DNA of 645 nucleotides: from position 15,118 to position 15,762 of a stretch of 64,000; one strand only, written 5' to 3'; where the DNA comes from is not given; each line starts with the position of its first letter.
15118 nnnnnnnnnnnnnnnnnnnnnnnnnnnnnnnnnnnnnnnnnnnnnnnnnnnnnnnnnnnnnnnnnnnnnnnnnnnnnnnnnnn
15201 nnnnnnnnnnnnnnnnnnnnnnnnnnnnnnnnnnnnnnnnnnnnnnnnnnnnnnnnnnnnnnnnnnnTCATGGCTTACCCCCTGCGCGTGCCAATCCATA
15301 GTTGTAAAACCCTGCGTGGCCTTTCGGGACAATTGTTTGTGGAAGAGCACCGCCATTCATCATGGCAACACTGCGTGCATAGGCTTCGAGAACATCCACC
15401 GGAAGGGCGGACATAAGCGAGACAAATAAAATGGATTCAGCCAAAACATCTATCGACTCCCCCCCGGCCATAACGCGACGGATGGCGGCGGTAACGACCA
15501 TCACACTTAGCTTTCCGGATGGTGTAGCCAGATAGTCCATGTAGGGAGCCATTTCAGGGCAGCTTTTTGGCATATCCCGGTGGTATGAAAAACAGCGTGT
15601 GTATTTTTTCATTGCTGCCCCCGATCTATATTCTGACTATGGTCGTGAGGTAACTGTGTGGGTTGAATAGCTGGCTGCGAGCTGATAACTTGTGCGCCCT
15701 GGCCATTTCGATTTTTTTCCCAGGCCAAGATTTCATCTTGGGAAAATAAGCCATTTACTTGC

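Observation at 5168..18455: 13.3-kb P4-integrase/primase island in tRNA-Leu(CAA), satellite- or PICI-like, with precisely visible ends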

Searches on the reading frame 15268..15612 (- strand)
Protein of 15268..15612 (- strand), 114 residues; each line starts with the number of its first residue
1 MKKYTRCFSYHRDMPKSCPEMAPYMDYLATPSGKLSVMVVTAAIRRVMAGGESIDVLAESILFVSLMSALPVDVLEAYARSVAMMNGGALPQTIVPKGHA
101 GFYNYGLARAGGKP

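Call 7: search_protein_families(library=pfam, proteins=[window:15268-15612:-], max_evalue=0.01)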
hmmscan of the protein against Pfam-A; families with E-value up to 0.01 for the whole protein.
window:15268-15612:- (114 aa): 0 families

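Call 14: search_protein_families(library=padloc, proteins=[window:15268-15612:-], max_evalue=0.01)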
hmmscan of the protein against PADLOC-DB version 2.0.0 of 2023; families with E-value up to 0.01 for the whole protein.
window:15268-15612:- (114 aa): 0 families

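Call 33: search_protein_families(library=phrogs, proteins=[window:15268-15612:-], max_evalue=0.01)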
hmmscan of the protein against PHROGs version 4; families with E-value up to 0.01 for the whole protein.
window:15268-15612:- (114 aa): 0 families
